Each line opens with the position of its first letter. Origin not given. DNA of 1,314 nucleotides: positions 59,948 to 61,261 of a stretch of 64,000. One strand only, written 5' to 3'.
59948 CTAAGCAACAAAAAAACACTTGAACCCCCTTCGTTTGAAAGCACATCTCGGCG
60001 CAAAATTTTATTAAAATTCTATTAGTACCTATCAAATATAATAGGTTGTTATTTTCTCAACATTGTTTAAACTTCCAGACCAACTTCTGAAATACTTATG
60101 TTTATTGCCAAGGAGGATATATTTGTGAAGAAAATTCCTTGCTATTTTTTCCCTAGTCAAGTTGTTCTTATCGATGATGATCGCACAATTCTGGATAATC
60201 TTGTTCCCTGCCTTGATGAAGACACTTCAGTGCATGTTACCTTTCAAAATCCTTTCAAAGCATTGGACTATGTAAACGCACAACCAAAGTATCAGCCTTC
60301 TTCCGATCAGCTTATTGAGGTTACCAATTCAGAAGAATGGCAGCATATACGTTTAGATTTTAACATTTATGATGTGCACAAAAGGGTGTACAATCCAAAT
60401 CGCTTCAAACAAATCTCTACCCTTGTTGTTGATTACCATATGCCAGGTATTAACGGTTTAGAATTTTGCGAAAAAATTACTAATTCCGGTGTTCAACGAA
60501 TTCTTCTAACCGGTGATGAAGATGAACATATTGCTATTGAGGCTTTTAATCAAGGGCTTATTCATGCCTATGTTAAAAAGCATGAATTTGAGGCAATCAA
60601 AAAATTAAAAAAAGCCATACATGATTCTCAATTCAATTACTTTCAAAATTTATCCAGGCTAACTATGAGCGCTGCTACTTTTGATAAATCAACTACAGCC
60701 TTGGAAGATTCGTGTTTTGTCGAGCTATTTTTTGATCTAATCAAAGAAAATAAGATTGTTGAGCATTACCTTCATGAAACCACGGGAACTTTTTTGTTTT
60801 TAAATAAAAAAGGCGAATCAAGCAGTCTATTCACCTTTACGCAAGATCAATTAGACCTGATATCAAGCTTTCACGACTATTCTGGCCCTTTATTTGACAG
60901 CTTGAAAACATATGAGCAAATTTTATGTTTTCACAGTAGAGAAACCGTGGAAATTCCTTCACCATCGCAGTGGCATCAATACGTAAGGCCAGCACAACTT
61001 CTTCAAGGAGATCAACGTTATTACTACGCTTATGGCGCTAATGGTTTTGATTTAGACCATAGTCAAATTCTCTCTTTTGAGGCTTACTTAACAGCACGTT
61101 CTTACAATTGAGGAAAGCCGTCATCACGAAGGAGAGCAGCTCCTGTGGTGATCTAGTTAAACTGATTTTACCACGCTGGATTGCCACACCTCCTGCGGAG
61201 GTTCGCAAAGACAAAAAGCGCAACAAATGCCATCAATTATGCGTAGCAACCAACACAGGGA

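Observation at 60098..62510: Lqs/Cqs-type (alpha-hydroxyketone) quorum-sensing receptor pair with no autoinducer synthase in sight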

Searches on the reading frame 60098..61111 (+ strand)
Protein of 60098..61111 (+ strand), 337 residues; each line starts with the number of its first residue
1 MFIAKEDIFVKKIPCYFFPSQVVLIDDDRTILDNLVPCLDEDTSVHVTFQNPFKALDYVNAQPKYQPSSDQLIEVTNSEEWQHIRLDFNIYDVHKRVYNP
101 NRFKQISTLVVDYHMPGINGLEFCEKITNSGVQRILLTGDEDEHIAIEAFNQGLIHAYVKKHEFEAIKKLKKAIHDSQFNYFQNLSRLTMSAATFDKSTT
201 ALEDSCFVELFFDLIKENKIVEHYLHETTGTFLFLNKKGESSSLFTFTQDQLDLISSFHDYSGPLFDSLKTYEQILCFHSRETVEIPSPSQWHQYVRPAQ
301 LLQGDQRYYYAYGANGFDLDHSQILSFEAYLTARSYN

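Call 3: search_protein_families(library=pfam, proteins=[window:60098-61111:+], max_evalue=0.01)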
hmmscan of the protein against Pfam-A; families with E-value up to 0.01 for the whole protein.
window:60098-61111:+ (337 aa): 1 family
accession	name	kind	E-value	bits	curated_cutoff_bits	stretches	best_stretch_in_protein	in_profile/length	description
PF00072.30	Response_reg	-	1.8e-11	44.7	30.2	1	102-168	39-107/111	Response regulator receiver domain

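Call 4: search_protein_families(library=ncbifam, proteins=[window:60098-61111:+], max_evalue=0.01)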
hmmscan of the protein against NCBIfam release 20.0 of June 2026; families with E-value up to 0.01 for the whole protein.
window:60098-61111:+ (337 aa): 13 families
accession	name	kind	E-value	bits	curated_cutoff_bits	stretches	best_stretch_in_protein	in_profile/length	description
NF053512.1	nitric_RR_NosR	exception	5e-12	45.5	400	1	105-161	42-100/422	response regulator c-di-GMP phosphodiesterase, NosR family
NF006900.1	PRK09390.1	equivalog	2.5e-06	27.2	255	1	103-177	46-123/203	response regulator FixJ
NF011896.0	PRK15369.1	equivalog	5.3e-05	22.9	242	1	96-163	40-108/211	two component system response regulator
NF047793.1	ResRegPgtA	equivalog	0.00012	21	650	0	109-158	53-104/414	two-component system response regulator PgtA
NF049963.1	RespRegFlgRCampy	domain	0.0011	17.9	750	1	107-171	46-113/429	fla regulon two-component system response regulator FlgR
NF052313.1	T9SS_RR_PorX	equivalog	0.0014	17.5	300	1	105-186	44-128/513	T9SS response regulator signal transducer PorX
NF008296.0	PRK11083.1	equivalog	0.0016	17.9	273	0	95-143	37-86/228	two-component system response regulator CreB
NF001965.0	PRK00742.1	subfamily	0.0016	17.7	293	1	108-190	52-135/357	chemotaxis-specific protein-glutamate methyltransferase CheB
NF008176.1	PRK10923.1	equivalog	0.0026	16.4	620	1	101-178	43-123/469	nitrogen regulation protein NR(I)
NF040689.1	MtrAB_MtrA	equivalog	0.0031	16.9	300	0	106-161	43-98/219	MtrAB system response regulator MtrA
NF008677.0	PRK11697.1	equivalog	0.0052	16.2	246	0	108-169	50-110/238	two-component system response regulator BtsR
NF041734.1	resp_reg_RppA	equivalog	0.0057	16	250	0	102-178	43-121/229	two-component system response regulator RppA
TIGR01818.1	ntrC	equivalog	0.0098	14.7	558.6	0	104-178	41-118/463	nitrogen regulation protein NR(I)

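Call 5: search_solved_structures(query=window:60098-61111:+, max_evalue=1, show_alignments=2)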
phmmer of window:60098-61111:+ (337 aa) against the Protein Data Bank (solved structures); distinct sequences matched with E-value up to 1: 28.
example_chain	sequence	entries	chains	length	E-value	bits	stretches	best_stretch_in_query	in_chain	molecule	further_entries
6sy9_A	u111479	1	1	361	1.8e-58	201.8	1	13-332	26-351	Response regulator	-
3kcn_A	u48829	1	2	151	7.9e-05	25.5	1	105-162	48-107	Adenylate cyclase homolog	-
2rjn_A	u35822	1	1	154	0.00029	23.6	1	106-170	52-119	Response regulator receiver:Metal-dependent phosphohydrolase, HD subdomain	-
9qih_A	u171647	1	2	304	0.00098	21.9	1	104-189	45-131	SenB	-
9xzo_A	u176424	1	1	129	0.002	20.8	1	107-175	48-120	De novo protein M1X0B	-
1yio_A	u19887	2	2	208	0.0033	20.1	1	91-167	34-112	response regulatory protein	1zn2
3hv2_A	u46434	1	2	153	0.0092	18.7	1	105-174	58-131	Response regulator/HD domain protein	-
6is3_C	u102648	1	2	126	0.012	18.3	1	107-168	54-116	Response regulator ArlR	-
6is1_A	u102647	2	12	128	0.012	18.3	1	107-168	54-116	Response regulator ArlR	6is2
5ic5_A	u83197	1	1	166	0.016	17.8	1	108-165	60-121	Candidate response regulator, CheY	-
5tqj_A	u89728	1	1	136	0.04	16.6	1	109-161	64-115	Response regulator receiver protein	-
5xso_A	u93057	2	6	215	0.072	15.7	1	108-167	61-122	Response regulator FixJ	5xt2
6oap_A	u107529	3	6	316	0.079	15.6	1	108-161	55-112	Dual sensor histidine kinase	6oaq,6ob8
2jk1_A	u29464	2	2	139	0.11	15.1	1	106-162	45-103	HYDROGENASE TRANSCRIPTIONAL REGULATORY PROTEIN HUPR1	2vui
6swl_A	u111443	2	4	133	0.15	14.7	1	102-178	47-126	Two-component response regulator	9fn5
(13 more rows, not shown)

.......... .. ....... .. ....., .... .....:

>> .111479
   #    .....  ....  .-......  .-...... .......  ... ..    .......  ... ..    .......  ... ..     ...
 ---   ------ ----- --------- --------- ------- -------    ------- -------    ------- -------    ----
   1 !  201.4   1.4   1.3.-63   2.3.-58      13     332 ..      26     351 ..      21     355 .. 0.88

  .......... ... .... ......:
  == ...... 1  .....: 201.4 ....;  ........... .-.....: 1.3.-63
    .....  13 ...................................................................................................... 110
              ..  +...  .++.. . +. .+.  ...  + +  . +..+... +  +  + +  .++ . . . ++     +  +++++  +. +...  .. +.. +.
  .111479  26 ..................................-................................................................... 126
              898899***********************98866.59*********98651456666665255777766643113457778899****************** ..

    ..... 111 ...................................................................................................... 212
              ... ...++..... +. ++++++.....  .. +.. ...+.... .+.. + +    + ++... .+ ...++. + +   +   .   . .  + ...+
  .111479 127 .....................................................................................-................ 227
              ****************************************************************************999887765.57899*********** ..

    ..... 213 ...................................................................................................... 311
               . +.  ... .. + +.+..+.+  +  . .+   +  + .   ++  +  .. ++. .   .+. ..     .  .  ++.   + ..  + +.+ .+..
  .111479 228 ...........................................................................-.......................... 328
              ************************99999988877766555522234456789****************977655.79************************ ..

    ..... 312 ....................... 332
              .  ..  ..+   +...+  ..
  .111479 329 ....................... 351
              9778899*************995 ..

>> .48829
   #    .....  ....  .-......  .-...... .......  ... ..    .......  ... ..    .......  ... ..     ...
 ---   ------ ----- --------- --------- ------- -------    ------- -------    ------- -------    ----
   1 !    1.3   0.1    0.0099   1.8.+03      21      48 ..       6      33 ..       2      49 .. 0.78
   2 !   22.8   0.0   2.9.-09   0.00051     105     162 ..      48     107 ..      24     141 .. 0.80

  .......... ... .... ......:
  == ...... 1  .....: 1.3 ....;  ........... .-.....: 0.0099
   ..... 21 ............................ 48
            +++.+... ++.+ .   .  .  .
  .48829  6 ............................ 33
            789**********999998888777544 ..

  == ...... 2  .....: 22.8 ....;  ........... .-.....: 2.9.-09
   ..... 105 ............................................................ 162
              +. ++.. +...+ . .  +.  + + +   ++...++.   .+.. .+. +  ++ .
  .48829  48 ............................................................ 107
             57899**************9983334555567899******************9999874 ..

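Call 7: find_related_loci(query=window:60098-61111:+, collection=genome_contigs, flank=10000)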
Query window:60098-61111:+ (337 aa) in genome_contigs; peptide patterns used: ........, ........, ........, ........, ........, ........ (x = any residue, [..] = any of these).
23 stretches matched a pattern, but none encodes a relative of the query by tblastn (E <= 1e-3).

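Call 8: find_homologous_proteins(query=window:60098-61111:+, max_evalue=0.00001)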
Query window:60098-61111:+ (337 aa): 14 proteins with E <= 0.00001 among 857 candidates.
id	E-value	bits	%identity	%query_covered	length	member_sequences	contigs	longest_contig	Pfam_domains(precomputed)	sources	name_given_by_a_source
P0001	5.7e-227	770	100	100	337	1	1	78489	PF00072.31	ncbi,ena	-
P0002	1.8e-182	624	79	98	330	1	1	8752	PF00072.31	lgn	-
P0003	7.1e-164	563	73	97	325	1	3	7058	PF00072.31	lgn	-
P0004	2.8e-152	525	69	97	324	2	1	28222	PF00072.31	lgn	-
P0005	1.2e-148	513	67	96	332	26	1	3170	PF00072.31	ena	-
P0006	5.0e-137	475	63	96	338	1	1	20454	PF00072.31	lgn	-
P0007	2.8e-98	347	69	63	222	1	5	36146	PF00072.31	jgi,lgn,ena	-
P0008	6.4e-53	198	37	96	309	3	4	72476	PF00072.31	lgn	-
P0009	1.6e-52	197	36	93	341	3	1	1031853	PF00072.31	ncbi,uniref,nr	ncbi:response regulator FixJ [Legionella massiliensis]|uniref:Response regulator FixJ n=1 Tax=Legion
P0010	1.2e-51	194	34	96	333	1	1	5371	PF00072.31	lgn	-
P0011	9.1e-34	135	32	89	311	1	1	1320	PF00072.31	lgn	-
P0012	6.9e-33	133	32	96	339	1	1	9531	PF00072.31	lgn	-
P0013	4.8e-31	126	31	89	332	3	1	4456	PF00072.31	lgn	-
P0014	1.3e-24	105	26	90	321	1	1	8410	PF00072.31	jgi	-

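Call 9: find_encoding_contigs(protein=P0001, flank=10000, max_places=4)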
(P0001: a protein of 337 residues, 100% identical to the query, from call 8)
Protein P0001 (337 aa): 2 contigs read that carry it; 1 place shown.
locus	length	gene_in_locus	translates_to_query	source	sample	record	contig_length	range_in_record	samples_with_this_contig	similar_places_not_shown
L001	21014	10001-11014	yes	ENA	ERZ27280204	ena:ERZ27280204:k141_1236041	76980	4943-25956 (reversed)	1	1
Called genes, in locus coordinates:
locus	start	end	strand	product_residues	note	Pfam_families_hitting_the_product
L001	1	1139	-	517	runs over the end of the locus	-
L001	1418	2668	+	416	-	PF00817:IMS, PF11799:IMS_C, PF13438:DUF4113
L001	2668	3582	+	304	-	PF01479:S4 (weak), PF00849:PseudoU_synth_2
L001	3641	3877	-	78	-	-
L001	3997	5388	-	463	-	PF00144:Beta-lactamase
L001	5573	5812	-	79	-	-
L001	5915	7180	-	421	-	PF00275:EPSP_synthase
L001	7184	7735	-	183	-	PF22769:DCD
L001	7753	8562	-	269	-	PF00106:adh_short, PF23441:SDR (weak), PF13561:adh_short_C2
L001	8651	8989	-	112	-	-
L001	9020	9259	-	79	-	-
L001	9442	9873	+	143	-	PF12844:HTH_19 (weak), PF01381:HTH_3, PF13443:HTH_26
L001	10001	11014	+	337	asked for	PF00072:Response_reg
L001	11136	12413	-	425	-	PF00512:HisKA (weak), PF02518:HATPase_c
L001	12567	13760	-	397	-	-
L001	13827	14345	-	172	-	-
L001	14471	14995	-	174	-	-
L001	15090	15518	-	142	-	PF01230:HIT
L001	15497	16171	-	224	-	PF00929:RNase_T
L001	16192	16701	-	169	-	PF02620:YceD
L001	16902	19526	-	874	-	PF00133:tRNA-synt_1, PF13603:tRNA-synt_1_2, PF09334:tRNA-synt_1g (weak), PF08264:Anticodon_1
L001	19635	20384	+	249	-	-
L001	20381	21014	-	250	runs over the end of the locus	PF01209:Ubie_methyltran, PF13489:Methyltransf_23, PF13847:Methyltransf_31, PF08241:Methyltransf_11, PF08242:Methyltransf_12, PF13649:Methyltransf_25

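Call 12: find_related_loci(query=A1, collection=genome_contigs, flank=10000)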
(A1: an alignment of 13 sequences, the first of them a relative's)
Query A1 (337 aa) in genome_contigs; peptide patterns used: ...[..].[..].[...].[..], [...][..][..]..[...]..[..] (x = any residue, [..] = any of these).
599 stretches matched a pattern (row limit reached: there are more); 388 encode a relative of the query (tblastn E <= 1e-3); the best 80 are kept; 80 distinct loci.
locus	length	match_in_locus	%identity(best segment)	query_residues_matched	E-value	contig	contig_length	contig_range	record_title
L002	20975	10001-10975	67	9-333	3e-153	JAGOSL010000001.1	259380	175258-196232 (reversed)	MAG: Proteobacteria bacterium isolate Gw_Eff_bin_318 Gw_Eff_27_length_259380_cov_9.087235, whole genome shotgun sequence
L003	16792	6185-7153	38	11-330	5e-71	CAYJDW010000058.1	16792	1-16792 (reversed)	MAG TPA_asm: uncultured Myxococcales bacterium isolate ERP123247_co1_73 genome assembly, contig: NODE_2105_length_16792_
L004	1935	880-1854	40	10-330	1e-73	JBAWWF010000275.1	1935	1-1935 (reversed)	MAG: Alphaproteobacteria bacterium isolate ELA030 MAG030_275, whole genome shotgun sequence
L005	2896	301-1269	38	11-330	1e-71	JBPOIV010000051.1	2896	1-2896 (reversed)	MAG: Myxococcota bacterium isolate MAG_886 c_000000594029, whole genome shotgun sequence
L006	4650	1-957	37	17-330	4e-70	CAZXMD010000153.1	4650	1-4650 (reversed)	MAG TPA_asm: uncultured Candidatus Finniella sp. isolate SRP319275_co1_191 genome assembly, contig: NODE_27669_length_46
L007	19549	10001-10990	37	13-336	2e-69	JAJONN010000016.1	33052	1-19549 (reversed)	MAG: Alphaproteobacteria bacterium isolate C_No_T20_B_bin.42 scaffold_2672, whole genome shotgun sequence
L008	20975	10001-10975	38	13-331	4e-61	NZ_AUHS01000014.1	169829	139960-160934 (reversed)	Legionella moravica DSM 19234 G543DRAFT_scaffold00009.9_C, whole genome shotgun sequence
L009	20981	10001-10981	37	13-333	3e-60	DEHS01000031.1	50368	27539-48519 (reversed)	MAG TPA_asm: Legionellaceae bacterium UBA2794 UBA2794_contig_7732, whole genome shotgun sequence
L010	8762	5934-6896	37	12-330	2e-60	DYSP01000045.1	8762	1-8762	MAG TPA_asm: Candidatus Odyssella sp. isolate SulCav_PC08_3_38_13 SulCav_PC08-3_7136_length_8762_cov_7.787757, whole gen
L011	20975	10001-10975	37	13-331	4e-60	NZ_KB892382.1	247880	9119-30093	Legionella shakespearei DSM 23087 B094DRAFT_scaffold_1.2, whole genome shotgun sequence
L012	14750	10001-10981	37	13-333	5e-60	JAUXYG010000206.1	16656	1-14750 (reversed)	MAG: Legionella sp. isolate C18_concoct.bin.150 C18_k141_448386, whole genome shotgun sequence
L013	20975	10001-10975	37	13-331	8e-60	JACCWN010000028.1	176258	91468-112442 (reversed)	MAG: Legionella sp. isolate MGR_bin153 SD2897-2912_k127_4675131, whole genome shotgun sequence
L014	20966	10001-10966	37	13-327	1e-59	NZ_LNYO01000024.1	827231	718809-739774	Legionella nautarum strain ATCC 49506 Lnau_ctg024, whole genome shotgun sequence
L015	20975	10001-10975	37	13-331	7e-60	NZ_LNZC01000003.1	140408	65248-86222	Legionella worsleiensis strain ATCC 49508 Lwor_ctg003, whole genome shotgun sequence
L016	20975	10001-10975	37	13-331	8e-60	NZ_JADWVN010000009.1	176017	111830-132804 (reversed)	Legionella bononiensis strain 30cs62 contig_9, whole genome shotgun sequence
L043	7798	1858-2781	34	10-331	1e-54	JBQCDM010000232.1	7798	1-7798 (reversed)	MAG: Candidatus Nucleicultricaceae bacterium isolate bin1026 k127_6324684, whole genome shotgun sequence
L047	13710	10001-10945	37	5-312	7e-61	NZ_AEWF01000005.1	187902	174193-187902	Candidatus Odyssella thessalonicensis L13 HMO_scaffold00016, whole genome shotgun sequence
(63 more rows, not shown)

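Call 20: search_protein_families(library=pfam, proteins=[L001:13827-14345:-, L001:14471-14995:-, L001:19635-20384:+], max_evalue=10)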
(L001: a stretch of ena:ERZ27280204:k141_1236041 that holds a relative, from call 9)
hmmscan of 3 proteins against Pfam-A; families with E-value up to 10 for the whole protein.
L001:13827-14345:- (172 aa): 2 families
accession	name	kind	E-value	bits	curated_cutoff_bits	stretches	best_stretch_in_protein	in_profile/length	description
PF16454.10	PI3K_P85_iSH2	-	0.05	13.6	31.5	1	97-163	57-114/161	Phosphatidylinositol 3-kinase regulatory subunit P85 inter-SH2 domain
PF08649.15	DASH_Dad1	-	0.17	12.5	31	1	142-165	13-36/55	DASH complex subunit Dad1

L001:14471-14995:- (174 aa): 0 families

L001:19635-20384:+ (249 aa): 1 family
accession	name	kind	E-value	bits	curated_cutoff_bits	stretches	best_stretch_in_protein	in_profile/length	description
PF17564.7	DUF5470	-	0.34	11.6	25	1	156-183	7-34/73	Family of unknown function (DUF5470)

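Call 21: find_encoding_contigs(protein=P0002, flank=10000, max_places=2)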
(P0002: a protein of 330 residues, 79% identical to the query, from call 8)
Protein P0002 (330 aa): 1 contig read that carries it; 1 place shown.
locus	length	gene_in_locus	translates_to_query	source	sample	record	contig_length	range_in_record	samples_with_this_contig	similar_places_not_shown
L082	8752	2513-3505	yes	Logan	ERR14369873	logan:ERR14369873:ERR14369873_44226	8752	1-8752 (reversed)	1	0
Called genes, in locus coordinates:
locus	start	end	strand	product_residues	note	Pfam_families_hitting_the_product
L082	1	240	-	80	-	?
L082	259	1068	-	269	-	PF00106:adh_short, PF23441:SDR (weak), PF13561:adh_short_C2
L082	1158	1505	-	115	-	-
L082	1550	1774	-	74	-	-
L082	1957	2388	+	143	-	PF12844:HTH_19, PF01381:HTH_3, PF13443:HTH_26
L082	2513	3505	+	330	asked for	PF00072:Response_reg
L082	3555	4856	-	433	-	PF00512:HisKA (weak), PF02518:HATPase_c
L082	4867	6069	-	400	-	-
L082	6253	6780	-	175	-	-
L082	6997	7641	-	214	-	PF00595:PDZ, PF13180:PDZ_2, PF14685:PDZ_Tricorn (faint), PF17820:PDZ_6 (weak)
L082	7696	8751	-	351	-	?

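Call 22: find_encoding_contigs(protein=P0004, flank=10000, max_places=2)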
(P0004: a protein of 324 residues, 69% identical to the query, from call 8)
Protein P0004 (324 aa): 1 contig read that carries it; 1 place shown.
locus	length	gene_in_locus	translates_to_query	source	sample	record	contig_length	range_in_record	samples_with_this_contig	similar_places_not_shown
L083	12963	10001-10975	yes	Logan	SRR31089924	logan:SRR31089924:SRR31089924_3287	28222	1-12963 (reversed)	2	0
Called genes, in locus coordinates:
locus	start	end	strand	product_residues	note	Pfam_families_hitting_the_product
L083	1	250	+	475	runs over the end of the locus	PF03567:Sulfotransfer_2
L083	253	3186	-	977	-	PF04488:Gly_transf_sug (weak)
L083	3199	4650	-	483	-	-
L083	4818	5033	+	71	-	-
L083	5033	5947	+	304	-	PF01479:S4 (weak), PF00849:PseudoU_synth_2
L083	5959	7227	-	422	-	PF00275:EPSP_synthase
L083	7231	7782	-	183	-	PF22769:DCD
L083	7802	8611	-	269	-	PF00106:adh_short, PF13561:adh_short_C2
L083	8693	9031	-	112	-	-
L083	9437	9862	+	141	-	PF12844:HTH_19, PF01381:HTH_3, PF13443:HTH_26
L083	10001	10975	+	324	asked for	PF00072:Response_reg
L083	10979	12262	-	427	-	PF00512:HisKA (faint), PF02518:HATPase_c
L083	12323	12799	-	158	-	-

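Call 23: find_encoding_contigs(protein=P0006, flank=10000, max_places=2)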
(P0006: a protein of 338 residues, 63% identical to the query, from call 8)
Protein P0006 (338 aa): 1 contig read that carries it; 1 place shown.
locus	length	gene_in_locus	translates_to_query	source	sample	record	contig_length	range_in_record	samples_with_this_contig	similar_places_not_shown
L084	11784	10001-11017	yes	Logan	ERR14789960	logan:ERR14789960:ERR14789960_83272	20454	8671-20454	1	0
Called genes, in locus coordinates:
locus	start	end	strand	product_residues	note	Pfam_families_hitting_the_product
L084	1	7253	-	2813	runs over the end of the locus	PF04830:DUF637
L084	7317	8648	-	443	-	-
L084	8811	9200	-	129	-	-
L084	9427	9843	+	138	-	PF01381:HTH_3, PF13443:HTH_26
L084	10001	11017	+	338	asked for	PF00072:Response_reg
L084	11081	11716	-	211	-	PF02518:HATPase_c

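Call 24: find_encoding_contigs(protein=P0003, flank=10000, max_places=2)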
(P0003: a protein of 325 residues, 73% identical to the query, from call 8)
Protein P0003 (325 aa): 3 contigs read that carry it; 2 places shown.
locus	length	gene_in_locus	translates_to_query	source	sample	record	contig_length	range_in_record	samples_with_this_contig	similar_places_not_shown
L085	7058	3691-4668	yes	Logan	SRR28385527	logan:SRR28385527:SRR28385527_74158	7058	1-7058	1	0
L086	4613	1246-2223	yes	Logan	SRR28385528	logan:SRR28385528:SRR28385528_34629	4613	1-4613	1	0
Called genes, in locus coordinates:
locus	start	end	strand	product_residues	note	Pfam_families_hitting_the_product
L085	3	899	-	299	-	?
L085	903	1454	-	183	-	PF22769:DCD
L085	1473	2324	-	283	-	PF23441:SDR (weak), PF00106:adh_short, PF13561:adh_short_C2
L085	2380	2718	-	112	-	-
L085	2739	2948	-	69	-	-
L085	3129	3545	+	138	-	PF01381:HTH_3, PF13443:HTH_26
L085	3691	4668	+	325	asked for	PF00072:Response_reg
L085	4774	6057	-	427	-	PF00512:HisKA (weak), PF02518:HATPase_c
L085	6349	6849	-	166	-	-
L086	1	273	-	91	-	?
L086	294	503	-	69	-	-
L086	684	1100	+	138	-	PF01381:HTH_3, PF13443:HTH_26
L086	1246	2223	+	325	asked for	PF00072:Response_reg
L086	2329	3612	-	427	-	PF00512:HisKA (weak), PF02518:HATPase_c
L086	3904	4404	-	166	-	-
